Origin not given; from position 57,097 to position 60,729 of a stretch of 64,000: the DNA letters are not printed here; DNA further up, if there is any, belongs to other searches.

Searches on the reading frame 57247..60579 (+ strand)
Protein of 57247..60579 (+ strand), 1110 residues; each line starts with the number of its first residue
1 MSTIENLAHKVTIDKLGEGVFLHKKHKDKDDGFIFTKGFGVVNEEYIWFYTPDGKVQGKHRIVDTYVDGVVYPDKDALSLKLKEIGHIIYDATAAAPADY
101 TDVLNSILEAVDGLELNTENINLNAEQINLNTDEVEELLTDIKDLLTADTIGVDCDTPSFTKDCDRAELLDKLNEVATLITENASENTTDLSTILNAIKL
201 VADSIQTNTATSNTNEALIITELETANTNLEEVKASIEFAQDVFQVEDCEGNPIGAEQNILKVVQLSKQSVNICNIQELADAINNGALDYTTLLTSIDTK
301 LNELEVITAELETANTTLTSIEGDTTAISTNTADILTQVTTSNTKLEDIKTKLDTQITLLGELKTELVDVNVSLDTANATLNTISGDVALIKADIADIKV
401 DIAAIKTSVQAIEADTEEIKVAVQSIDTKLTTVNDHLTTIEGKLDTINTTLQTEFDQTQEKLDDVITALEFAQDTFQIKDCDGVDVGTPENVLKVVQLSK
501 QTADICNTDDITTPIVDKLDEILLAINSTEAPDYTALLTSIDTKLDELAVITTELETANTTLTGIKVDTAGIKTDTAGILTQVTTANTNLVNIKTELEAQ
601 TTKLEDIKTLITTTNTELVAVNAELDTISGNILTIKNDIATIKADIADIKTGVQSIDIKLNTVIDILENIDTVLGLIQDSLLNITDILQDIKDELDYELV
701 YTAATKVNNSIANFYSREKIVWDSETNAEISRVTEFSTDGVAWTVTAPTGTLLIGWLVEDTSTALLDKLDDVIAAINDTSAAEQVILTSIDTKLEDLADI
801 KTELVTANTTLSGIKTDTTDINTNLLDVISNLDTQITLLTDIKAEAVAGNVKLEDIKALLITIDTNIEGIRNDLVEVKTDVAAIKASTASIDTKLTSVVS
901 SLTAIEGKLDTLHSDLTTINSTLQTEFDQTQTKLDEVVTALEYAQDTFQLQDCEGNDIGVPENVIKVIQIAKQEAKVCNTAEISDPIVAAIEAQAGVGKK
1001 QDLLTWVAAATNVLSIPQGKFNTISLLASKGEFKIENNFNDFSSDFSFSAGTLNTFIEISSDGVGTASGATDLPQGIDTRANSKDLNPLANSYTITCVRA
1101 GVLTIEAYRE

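Call 10: search_protein_families(library=phrogs, proteins=[window:57247-60579:+])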
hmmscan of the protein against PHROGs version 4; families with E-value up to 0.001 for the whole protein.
window:57247-60579:+ (1110 aa): 6 families
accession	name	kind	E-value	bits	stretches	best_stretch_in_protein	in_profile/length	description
phrog_19577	-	head and packaging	2.9e-10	40.9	2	533-782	52-272/378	minor head protein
phrog_7599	-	unknown function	2.2e-06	29.1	0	335-408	19-90/95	-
phrog_77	-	DNA, RNA and nucleotide metabolism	5.3e-06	26.2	1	346-701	487-793/967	SbcC-like subunit of palindrome specific endonuclease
phrog_5820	-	unknown function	5.8e-06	27.1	0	594-675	79-161/200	-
phrog_5553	-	unknown function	7.9e-05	23.9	0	359-451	15-107/114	-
phrog_17412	-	unknown function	0.00094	20.4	0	458-478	20-40/61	-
